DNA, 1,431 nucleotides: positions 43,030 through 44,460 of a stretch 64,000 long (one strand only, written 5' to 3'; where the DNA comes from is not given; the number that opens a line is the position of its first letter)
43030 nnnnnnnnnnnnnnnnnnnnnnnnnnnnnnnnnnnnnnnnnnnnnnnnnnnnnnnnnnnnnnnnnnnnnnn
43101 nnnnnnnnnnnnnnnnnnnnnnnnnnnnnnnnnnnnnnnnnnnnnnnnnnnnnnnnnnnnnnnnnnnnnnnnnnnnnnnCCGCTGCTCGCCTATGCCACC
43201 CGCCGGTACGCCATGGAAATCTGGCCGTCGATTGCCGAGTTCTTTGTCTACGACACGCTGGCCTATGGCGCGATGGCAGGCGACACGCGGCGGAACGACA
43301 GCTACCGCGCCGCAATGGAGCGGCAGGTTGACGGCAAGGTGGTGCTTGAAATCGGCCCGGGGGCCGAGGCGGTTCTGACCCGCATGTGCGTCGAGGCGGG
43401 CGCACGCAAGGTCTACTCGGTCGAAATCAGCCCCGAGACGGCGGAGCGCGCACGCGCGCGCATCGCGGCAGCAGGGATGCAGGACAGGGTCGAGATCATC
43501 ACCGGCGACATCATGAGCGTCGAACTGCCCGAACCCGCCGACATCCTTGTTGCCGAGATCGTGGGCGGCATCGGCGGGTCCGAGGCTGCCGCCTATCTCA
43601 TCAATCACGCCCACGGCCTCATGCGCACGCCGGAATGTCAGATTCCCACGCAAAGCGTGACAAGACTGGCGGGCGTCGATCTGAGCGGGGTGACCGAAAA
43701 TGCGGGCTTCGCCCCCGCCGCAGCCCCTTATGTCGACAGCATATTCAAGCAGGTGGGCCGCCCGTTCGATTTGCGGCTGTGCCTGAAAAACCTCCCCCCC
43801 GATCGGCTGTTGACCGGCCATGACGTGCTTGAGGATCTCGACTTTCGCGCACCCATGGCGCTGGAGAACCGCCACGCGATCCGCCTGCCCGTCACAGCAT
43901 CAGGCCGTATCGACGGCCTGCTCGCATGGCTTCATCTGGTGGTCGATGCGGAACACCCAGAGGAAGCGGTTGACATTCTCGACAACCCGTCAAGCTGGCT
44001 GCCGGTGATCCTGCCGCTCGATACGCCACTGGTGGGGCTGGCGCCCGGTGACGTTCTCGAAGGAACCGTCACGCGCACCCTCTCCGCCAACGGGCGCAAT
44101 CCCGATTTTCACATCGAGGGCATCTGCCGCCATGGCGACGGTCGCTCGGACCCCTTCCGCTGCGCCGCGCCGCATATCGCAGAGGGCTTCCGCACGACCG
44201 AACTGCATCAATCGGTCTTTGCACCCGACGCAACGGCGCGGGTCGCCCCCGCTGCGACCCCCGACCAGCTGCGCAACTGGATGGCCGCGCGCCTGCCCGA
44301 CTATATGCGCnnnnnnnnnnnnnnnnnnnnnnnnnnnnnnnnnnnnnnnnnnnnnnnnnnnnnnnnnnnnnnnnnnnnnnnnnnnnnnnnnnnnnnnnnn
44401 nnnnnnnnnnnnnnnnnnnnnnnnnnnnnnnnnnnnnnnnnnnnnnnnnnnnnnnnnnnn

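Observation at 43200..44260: NRPS adenylation domain interrupted by a complete PRMT-like (protein arginine methyltransferase) fold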

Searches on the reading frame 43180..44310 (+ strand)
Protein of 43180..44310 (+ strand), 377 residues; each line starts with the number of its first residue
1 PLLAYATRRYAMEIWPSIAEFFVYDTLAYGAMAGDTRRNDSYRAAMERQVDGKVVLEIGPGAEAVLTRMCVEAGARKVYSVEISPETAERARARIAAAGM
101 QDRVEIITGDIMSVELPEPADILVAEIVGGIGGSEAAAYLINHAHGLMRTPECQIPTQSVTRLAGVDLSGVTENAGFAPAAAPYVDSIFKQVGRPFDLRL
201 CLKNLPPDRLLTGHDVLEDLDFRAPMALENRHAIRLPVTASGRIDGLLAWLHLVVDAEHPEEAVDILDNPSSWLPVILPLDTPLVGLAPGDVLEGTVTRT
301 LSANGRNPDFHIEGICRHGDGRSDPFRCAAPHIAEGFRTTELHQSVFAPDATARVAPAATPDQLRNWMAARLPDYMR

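Call 3: search_protein_families(library=pfam, proteins=[window:43180-44310:+], max_evalue=1)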
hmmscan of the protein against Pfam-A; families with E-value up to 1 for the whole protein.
window:43180-44310:+ (377 aa): 13 families
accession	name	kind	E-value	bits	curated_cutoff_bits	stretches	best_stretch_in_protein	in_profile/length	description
PF13649.12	Methyltransf_25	-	4.9e-06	27.6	27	1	55-125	1-70/97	Methyltransferase domain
PF00398.26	RrnaAD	-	4.4e-05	23.1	24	1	53-118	32-92/263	Ribosomal RNA adenine dimethylase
PF08241.18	Methyltransf_11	-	0.00011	23.2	21.2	1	56-124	1-65/95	Methyltransferase domain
PF02475.24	TRM5-TYW2_MTfase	-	0.00012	22.6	28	1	38-127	22-112/164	TRM5/TYW2 methyltransferase domain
PF12847.13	Methyltransf_18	-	0.00019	21.9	27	1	52-141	15-101/151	Methyltransferase domain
PF05185.22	PRMT5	-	0.0002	21.7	22.9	1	63-136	79-151/171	PRMT5 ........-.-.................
PF02353.26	CMAS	-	0.00053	19.8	27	1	51-139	62-148/273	Mycolic acid cyclopropane synthetase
PF13578.12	Methyltransf_24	-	0.0012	20.1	26.3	1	56-114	1-60/105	Methyltransferase domain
PF13847.12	Methyltransf_31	-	0.0052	16.9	27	1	51-126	3-81/145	Methyltransferase domain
PF06325.19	PrmA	-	0.0091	16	22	1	51-129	161-236/296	Ribosomal protein L11 methyltransferase (PrmA)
PF13489.12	Methyltransf_23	-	0.013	15.6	27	1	45-101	16-70/164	Methyltransferase domain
PF00891.24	Methyltransf_2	-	0.13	12.1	22.3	1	55-124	66-132/210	O-methyltransferase domain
PF08242.18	Methyltransf_12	-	0.14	13.3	30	1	56-125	1-71/98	Methyltransferase domain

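Call 4: search_protein_families(library=ncbifam, proteins=[window:43180-44310:+], max_evalue=1)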
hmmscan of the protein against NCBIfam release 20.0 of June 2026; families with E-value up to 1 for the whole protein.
window:43180-44310:+ (377 aa): 34 families (the best 25 are shown)
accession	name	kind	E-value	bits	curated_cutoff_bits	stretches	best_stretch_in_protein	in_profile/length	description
NF043040.1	corrin_prot_MT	hypoth_equivalog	2.8e-08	33.4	180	1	40-116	29-104/216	corrinoid protein-associated methyltransferase CpaM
TIGR00755.1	ksgA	equivalog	1.5e-07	31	171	1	51-124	29-99/256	16S rRNA (adenine(1518)-N(6)/adenine(1519)-N(6))-dimethyltransferase RsmA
NF050150.1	RiPP_MTase_ApyS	equivalog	2.8e-07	30.1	400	1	33-115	123-205/323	RiPP biosynthesis methyltransferase ApyS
NF011486.0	PRK14896.1-1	equivalog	4.2e-07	29.3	450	1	44-120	42-116/284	16S ribosomal RNA methyltransferase A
NF000499.2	Erm23S_rRNA_broad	equivalog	5.9e-07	29.1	212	1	51-121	23-88/244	23S ribosomal RNA methyltransferase Erm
TIGR04188.1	methyltr_grsp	subfamily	1.9e-06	27.5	380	1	51-107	107-163/363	ATP-grasp peptide maturase system methyltransferase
TIGR04364.1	methyltran_FxLD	equivalog_domain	1.1e-05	24.7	320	1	44-111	72-141/394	methyltransferase, FxLD system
NF041081.1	prot_lys_mtase_Arch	equivalog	3.8e-05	23.8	200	1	52-119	10-77/142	protein-lysine N-methyltransferase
NF000337.1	erm_SHROVE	exception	5.4e-05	22.6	320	1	49-121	26-93/248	ErmE/ErmH/ErmO/ErmR family 23S rRNA (adenine(2058)-N(6))-methyltransferase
TIGR02021.1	BchM-ChlM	equivalog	0.00067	19.1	158.9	1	47-125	49-124/218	magnesium protoporphyrin IX methyltransferase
NF001785.0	PRK00517.2-2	equivalog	0.0037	16.5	188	1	46-127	140-219/282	50S ribosomal protein L11 methyltransferase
NF011530.0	PRK14968.1-4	equivalog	0.005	16.2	243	1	43-94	31-81/202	putative methyltransferase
NF001556.0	PRK00377.1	equivalog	0.0054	16.5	238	1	48-144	37-131/198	cobalt-precorrin-6Y C(15)-methyltransferase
NF001453.0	PRK00312.1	equivalog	0.0056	16.2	188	1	51-110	80-136/217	protein-L-isoaspartate(D-aspartate) O-methyltransferase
TIGR00406.1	prmA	equivalog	0.0058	16.1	183.15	1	50-130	158-236/288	50S ribosomal protein L11 methyltransferase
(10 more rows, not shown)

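Call 5: search_solved_structures(query=window:43180-44310:+, max_evalue=10, show_alignments=3)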
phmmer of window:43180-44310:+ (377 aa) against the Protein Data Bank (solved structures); distinct sequences matched with E-value up to 10: 115 (the best 60 are shown).
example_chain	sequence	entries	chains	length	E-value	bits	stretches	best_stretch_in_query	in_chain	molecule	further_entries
4y2h_A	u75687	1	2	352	2e-14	56.6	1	25-129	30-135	Protein arginine N-methyltransferase 6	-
4y30_A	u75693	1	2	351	2e-14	56.6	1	25-130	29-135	Protein arginine N-methyltransferase 6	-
4hc4_A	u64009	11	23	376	2.4e-14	56.3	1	25-129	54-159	Protein arginine N-methyltransferase 6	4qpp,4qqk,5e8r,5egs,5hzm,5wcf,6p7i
7p2r_A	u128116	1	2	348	1.2e-13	54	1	25-129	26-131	Protein arginine N-methyltransferase 6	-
6sqk_A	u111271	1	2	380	1.5e-13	53.7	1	25-129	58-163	Protein arginine N-methyltransferase 6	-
4c03_A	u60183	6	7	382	1.5e-13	53.7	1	25-129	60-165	PROTEIN ARGININE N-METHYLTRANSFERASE 6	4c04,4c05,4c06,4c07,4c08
6sq3_A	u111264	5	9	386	1.5e-13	53.7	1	25-129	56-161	Protein arginine N-methyltransferase 6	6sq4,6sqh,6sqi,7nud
7nue_A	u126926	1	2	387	1.5e-13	53.7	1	25-129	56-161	Protein arginine N-methyltransferase 6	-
5fqn_A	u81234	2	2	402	1.6e-13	53.6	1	25-129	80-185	PROTEIN ARGININE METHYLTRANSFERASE 6 | PROTEIN ARGININE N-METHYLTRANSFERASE 6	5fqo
5lv4_A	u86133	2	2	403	1.6e-13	53.6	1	25-129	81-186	Protein arginine N-methyltransferase 6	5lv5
7rbq_A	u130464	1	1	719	3.5e-13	52.5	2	31-151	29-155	Protein arginine N-methyltransferase 9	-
6pdm_A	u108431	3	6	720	3.6e-13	52.5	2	31-151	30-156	Protein arginine N-methyltransferase 9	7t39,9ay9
4m36_A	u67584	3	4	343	3.3e-12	49.3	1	30-158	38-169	Protein arginine N-methyltransferase 7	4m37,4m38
3r0q_C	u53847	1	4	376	4.5e-12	48.8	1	24-129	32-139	Probable protein arginine N-methyltransferase 4.2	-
5dwq_A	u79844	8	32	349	6.2e-12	48.4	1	21-157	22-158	Histone-arginine methyltransferase CARM1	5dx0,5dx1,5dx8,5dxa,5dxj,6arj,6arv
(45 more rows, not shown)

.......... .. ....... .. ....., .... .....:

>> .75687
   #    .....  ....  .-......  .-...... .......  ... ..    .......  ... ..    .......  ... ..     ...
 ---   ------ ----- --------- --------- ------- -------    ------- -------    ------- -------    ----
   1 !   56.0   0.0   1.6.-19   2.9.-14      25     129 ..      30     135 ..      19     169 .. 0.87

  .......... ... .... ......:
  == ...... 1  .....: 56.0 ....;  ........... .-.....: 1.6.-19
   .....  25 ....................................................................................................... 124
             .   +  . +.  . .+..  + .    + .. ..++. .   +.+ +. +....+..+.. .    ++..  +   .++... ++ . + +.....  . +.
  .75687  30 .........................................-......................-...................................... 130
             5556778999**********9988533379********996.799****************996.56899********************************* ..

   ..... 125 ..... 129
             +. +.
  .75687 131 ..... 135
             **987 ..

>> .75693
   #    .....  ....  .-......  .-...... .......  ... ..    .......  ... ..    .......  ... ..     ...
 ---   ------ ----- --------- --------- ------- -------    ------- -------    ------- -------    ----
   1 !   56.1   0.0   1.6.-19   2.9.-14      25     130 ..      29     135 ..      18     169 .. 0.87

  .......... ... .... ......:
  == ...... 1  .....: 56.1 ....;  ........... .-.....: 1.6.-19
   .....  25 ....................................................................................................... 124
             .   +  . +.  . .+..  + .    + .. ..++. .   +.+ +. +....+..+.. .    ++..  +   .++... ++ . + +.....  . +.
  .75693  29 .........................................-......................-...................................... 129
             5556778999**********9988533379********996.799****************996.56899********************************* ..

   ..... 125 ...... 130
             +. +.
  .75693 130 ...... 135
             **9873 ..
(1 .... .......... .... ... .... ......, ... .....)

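Call 7: find_homologous_proteins(query=window:43180-44310:+, max_evalue=0.00001)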
Query window:43180-44310:+ (377 aa): 74 proteins with E <= 0.00001 among 8000 candidates.
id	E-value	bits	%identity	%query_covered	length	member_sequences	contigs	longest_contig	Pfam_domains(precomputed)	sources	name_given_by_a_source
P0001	7.5e-121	422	57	95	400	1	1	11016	PF05185.23,PF13649.13,PF08241.19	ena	-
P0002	2.7e-90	321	44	97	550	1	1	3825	PF13847.13,PF05185.23,PF13649.13,PF00550.32,PF13193.13,PF12847.14,PF08241.19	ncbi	-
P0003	3.8e-90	321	45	97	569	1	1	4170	PF05185.23,PF13649.13,PF00550.32,PF13193.13,PF12847.14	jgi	jgi:precorrin-6B methylase 2/acyl carrier protein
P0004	7.4e-86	307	43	97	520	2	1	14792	PF13649.13,PF00550.32,PF13193.13,PF12847.14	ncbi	ncbi:MAG: phosphopantetheine-binding protein, partial [Acidimicrobiales bacterium]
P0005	4.2e-83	297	42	94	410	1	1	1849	PF05185.23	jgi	jgi:precorrin-6B methylase 2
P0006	3.0e-81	291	40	98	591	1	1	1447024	PF00668.26,PF05185.23,PF00550.32,PF12847.14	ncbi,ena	-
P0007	5.9e-77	277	43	97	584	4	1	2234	PF13847.13,PF13649.13,PF00550.32,PF13193.13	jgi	jgi:acyl-CoA synthetase (AMP-forming)/AMP-acid ligase II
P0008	3.9e-71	258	40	97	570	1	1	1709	PF13847.13,PF13649.13,PF00550.32,PF13193.13,PF08241.19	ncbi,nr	ncbi:MAG TPA: phosphopantetheine-binding protein, partial [Longimicrobium sp.]|nr:phosphopantetheine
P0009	6.3e-68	248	44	77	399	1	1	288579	PF05185.23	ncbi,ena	-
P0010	1.7e-63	233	39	89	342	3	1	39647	PF06325.20,PF02353.27,PF13649.13,PF08241.19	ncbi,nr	ncbi:methyltransferase domain-containing protein [Allokutzneria albata]|nr:methyltransferase domain-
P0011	1.9e-62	229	43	74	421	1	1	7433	PF13649.13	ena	-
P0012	2.0e-62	229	50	58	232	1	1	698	PF05185.23,PF01728.26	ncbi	ncbi:unnamed protein product, partial [marine sediment metagenome]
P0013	5.7e-61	225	50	63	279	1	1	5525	PF13193.13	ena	-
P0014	1.2e-57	214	46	62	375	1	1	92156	PF05185.23,PF00501.35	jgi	jgi:predicted RNA methylase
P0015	1.5e-56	210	41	79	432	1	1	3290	PF13649.13,PF00550.32,PF13193.13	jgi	jgi:hypothetical protein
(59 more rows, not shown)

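Call 34: find_related_loci(query=A1, collection=genome_contigs, flank=6000)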
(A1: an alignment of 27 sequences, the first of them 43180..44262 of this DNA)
Query A1 (361 aa) in genome_contigs; peptide patterns used: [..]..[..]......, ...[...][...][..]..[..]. (x = any residue, [..] = any of these).
600 stretches matched a pattern (row limit reached: there are more); 536 encode a relative of the query (tblastn E <= 1e-3); the best 80 are kept; 80 distinct loci.
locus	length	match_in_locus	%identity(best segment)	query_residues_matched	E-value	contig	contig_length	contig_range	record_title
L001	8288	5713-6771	62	2-354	1e-139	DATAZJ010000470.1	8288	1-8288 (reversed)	MAG TPA_asm: Rhodopila sp. isolate SMAG_U5702 k141_430040, whole genome shotgun sequence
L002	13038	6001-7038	62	2-347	7e-134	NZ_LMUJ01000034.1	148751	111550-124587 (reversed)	Acidisphaera sp. S103 NODE_51_length_148655_cov_8.741078, whole genome shotgun sequence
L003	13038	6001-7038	60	2-347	1e-132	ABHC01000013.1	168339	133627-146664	Alpha proteobacterium BAL199 1103548001520, whole genome shotgun sequence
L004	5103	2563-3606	48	11-357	3e-103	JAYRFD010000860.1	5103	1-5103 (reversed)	MAG: Polyangia bacterium isolate SH_SHASGE3bin.23 k141_1128755, whole genome shotgun sequence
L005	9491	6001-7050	47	2-354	5e-102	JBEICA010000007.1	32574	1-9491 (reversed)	MAG: Burkholderiales bacterium isolate Sample-101-S75-bin-104 Sample_101_S75-bin_104-k141_1834201, whole genome shotgun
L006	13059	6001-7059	44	2-357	1e-99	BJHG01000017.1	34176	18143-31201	Methylococcaceae bacterium LBMAG_Gammaproteobacteria_hypo.bin1_Meth ylobacter DNA, sequence017, whole genome shotgun seq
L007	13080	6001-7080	47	2-361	2e-99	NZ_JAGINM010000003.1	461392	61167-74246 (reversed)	Azospirillum agricola strain CC-HIH038 Ga0451084_03, whole genome shotgun sequence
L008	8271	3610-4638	45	2-347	2e-98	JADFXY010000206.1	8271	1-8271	MAG: Deltaproteobacteria bacterium isolate nDJH2bin9 nDJH2_bin9_NODE_206_length_8271_cov_2.772839, whole genome shotgun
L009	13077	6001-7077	45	2-361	8e-97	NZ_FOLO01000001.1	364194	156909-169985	Pseudoalteromonas denitrificans DSM 6059, whole genome shotgun sequence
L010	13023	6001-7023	45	12-354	2e-96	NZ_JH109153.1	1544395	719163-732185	Methylobacter tundripaludum SV96 Mettuscaffold_2, whole genome shotgun sequence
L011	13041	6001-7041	43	2-351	2e-96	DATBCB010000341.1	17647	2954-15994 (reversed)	MAG TPA_asm: Acidobacteriaceae bacterium isolate SMAG_U5774 k141_816765, whole genome shotgun sequence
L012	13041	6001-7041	46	12-361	2e-95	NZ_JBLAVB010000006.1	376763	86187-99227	Rhodospirillum sp. A1_3_36 NODE_6_length_376763_cov_24.460291, whole genome shotgun sequence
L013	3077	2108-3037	48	2-314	6e-97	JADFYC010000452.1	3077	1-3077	MAG: Deltaproteobacteria bacterium isolate nDJH6bin12 nDJH6_bin12_NODE_452_length_3077_cov_1.510508, whole genome shotgu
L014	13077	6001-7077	43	2-361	1e-94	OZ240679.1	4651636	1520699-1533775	MAG: uncultured Pseudoalteromonas sp. isolate b477293d-19e9-444a-a3ef-2e93a42cbec6 genome assembly, chromosome: 1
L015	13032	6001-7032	47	4-350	7e-94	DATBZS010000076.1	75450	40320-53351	MAG TPA_asm: Acidimicrobiales bacterium isolate SMAG_U7625 k141_76597, whole genome shotgun sequence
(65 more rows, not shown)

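Call 36: predict_structure(alignment_id=A1)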
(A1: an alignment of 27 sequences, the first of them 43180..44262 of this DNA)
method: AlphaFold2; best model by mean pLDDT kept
length: 361 residues; sequences in the alignment: 27
mean_pLDDT: 88.6   pTM: 0.87
mean pLDDT of the five models: 88.6, 87.7, 87.7, 86.6, 85.6
residues with pLDDT >= 90: 234; 70-90: 98; 50-70: 15; < 50: 14
segments of 3 or more residues with pLDDT < 50: 1-8, 128-133
pLDDT, mean of each block of 10 residues (from residue 1): 44 83 75 88 96 96 94 98 92 97 97 95 73 68 94 91 94 84 90 84 92 96 92 98 96 94 88 88 96 97 88 97 95 73 87 81 51
secondary structure, 60 per line:
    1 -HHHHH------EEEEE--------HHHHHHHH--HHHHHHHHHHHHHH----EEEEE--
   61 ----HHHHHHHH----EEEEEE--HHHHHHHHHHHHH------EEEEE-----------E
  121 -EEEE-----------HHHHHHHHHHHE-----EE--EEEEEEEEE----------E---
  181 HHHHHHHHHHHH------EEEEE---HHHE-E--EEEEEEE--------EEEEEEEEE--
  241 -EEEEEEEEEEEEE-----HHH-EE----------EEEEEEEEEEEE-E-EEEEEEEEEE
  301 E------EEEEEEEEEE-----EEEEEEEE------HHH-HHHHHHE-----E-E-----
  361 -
elements in order: H2-6 E13-17 H26-33 H36-49 E54-58 H65-72 E77-82 H85-97 E104-108 E122-125 H137-147 E158-166 H181-192 E199-203 E215-221 E230-238 E242-254 E276-287 E291-301 E308-317 E323-330 H341-346

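Call 39: fold_search(model_id=the predicted structure, library=pdb)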
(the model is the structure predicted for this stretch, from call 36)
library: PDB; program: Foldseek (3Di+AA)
matches with E <= 10: 1992; with E <= 0.001: 1332
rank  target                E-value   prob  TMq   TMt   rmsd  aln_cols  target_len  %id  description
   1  4c05                  5.0e-23  1.00  0.65  0.73   7.1       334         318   21  Crystal structure of M. musculus protein arginine methyltransferase PRMT6 with SAH (released 2014-07-30)
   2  5fqn                  1.7e-22  1.00  0.64  0.71   7.4       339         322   21  Crystal structure of M. musculus protein arginine methyltransferase PRMT6 with SAH at 1.65 Angstroms (released 2017-01-18)
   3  6d2l_A                1.8e-22  1.00  0.65  0.71   7.0       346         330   19  Crystal structure of human CARM1 with (S)-SKI-72 (released 2018-05-23)
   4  5ful                  2.0e-22  1.00  0.67  0.71   6.4       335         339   19  Crystal Structure of Mus musculus Protein Arginine Methyltransferase 2 with SAH (released 2016-11-09)
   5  5fqo                  2.2e-22  1.00  0.64  0.71   7.5       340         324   20  Crystal structure of M. musculus protein arginine methyltransferase PRMT6 with SAH and magnesium (released 2017-01-18)
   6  6d2l_D                2.8e-22  1.00  0.67  0.73   5.9       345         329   19  Crystal structure of human CARM1 with (S)-SKI-72 (released 2018-05-23)
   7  1orh_A                3.8e-22  1.00  0.66  0.74   5.8       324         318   21  Structure of the Predominant Protein Arginine Methyltransferase PRMT1 (released 2003-08-26)
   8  6sqi                  3.8e-22  1.00  0.66  0.70   8.0       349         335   21  Crystal structure of mouse PRMT6 with C-terminal TEV cleavage site (released 2020-09-30)
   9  4c04                  4.0e-22  1.00  0.64  0.70   7.7       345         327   21  Crystal structure of M. musculus protein arginine methyltransferase PRMT6 with inhibitor (released 2014-07-30)
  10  8pjd                  4.2e-22  1.00  0.68  0.71   6.5       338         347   19  Crystal Structure of Mus musculus Protein Arginine Methyltransferase 2 94-445 (released 2024-07-10)
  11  3r0q_C                4.5e-22  1.00  0.67  0.69   7.4       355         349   18  A Uniquely Open Conformation Revealed in the Crystal Structure of Arabidopsis Thaliana Protein Arginine Methyltransfer (released 2011-10-19)
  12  7nue_B                4.5e-22  1.00  0.64  0.72   7.2       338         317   20  Crystal structure of mouse PRMT6 in complex with inhibitor EML736 (released 2022-03-23)
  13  9qca                  5.1e-22  1.00  0.67  0.70   6.5       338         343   19  PRMT2 in complex with MMA analog (released 2026-03-18)
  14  6nt2_A                5.4e-22  1.00  0.66  0.72   6.2       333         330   20  type 1 PRMT in complex with the inhibitor GSK3368715 (released 2019-07-10)
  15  6d2l_E                5.4e-22  1.00  0.67  0.73   6.8       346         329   19  Crystal structure of human CARM1 with (S)-SKI-72 (released 2018-05-23)
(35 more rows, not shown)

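Call 40: search_dna_similar(query=window:43180-44262:+, collection=plasmids, mode=protein, max_rows=30)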
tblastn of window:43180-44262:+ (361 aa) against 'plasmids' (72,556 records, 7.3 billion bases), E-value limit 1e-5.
Records with a match: 13; places in all: 13; records where one place covers at least 80% of the query: 9.
Best place of each record, by identity: <60% 13.
By first word of the organism name: Streptomyces 7; Tistrella 2; Nostoc 1; Eleftheria 1; Tropicibacter 1; Pantoea 1.
By predicted mobility (MOB-suite, as given by PLSDB): non-mobilizable 10; mobilizable 2; conjugative 1.
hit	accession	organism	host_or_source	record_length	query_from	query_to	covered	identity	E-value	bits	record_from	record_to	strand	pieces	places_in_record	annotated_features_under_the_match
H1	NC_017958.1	Tistrella mobilis KA081020-065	-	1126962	12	347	93%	45.7%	5e-76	262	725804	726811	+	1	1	record has no annotation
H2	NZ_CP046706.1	Nostoc sp. ATCC 53789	-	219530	11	347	93%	40.7%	3e-78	268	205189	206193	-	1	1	non-ribosomal peptide synthetase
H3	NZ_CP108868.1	Streptomyces sp. NBC_00829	-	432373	14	347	91%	35.5%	1e-41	196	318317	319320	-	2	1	class I SAM-dependent methyltransferase | hypothetical protein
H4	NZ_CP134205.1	Streptomyces sp. BB1-1-1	bumble bee,whole organism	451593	14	347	93%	34.4%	2e-49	185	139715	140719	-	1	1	class I SAM-dependent methyltransferase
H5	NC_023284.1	Streptomyces sp. F2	-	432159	14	347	93%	34.1%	3e-48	181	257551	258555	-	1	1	class I SAM-dependent methyltransferase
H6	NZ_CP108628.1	Streptomyces xanthophaeus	-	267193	14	347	93%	33.8%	5e-49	184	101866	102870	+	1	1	class I SAM-dependent methyltransferase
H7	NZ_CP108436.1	Streptomyces sp. NBC_01281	-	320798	12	347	92%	33.8%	4e-36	177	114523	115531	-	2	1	hypothetical protein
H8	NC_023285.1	Streptomyces sp. F8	-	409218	14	347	93%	32.9%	4e-45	172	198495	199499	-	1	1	class I SAM-dependent methyltransferase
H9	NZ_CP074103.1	Streptomyces mirabilis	fresh creek bank soil, topsoil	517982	14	347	93%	32.9%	7e-45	172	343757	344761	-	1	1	class I SAM-dependent methyltransferase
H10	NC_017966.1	Tistrella mobilis KA081020-065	-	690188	35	307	76%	27.9%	2e-9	66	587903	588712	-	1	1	50S ribosomal protein L11 methyltransferase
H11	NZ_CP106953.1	Eleftheria terrae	soil sample,soil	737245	29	276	69%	26.6%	2e-8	64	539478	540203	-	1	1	methyltransferase domain-containing protein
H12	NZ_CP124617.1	Tropicibacter oceani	pure culture,sediment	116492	32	158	35%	36.8%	2e-7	60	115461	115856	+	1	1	50S ribosomal protein L11 methyltransferase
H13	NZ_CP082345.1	Pantoea dispersa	Canis lupus familiaris,Skin swab,Paw ...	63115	29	156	35%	32.1%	3e-8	63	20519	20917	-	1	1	50S ribosomal protein L11 methyltransferase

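Call 42: get_annotated_region(hit=H2, flank=16000)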
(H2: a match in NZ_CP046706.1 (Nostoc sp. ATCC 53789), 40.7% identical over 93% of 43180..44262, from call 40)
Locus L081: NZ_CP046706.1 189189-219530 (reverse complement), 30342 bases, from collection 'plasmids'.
description: Nostoc sp. ATCC 53789 plasmid pNsp_c, complete sequence
organism: Nostoc sp. ATCC 53789 (NCBI taxid 76335)
taxonomy: Bacteria; Cyanobacteriota; Cyanophyceae; Nostocales; Nostocaceae; Nostoc; Nostoc sp. ATCC 53789
host: -; source: -; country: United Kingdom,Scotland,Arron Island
typing (MOB-suite, as given by PLSDB): non-mobilizable; replicon rep_cluster_317; mating-pair formation MPF_T
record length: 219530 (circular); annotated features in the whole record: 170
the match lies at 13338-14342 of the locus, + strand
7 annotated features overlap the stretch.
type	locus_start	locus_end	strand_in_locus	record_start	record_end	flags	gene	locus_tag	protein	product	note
CDS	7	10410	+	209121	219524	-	-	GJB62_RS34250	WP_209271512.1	type I polyketide synthase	-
CDS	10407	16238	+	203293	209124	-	-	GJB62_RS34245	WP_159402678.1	non-ribosomal peptide synthetase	-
CDS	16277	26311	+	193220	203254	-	-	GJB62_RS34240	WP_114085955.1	SDR family NAD(P)-dependent oxidoreductase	-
CDS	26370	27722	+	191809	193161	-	-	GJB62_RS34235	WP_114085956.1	cytochrome P450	-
CDS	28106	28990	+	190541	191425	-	-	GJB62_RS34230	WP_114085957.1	TauD/TfdA family dioxygenase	-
CDS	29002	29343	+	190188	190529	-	panD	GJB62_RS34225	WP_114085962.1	aspartate 1-decarboxylase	GO:0015940 - pantothenate biosynthetic process [Evidence IEA]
CDS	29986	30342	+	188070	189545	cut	-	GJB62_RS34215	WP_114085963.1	NAD(P)/FAD-dependent oxidoreductase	-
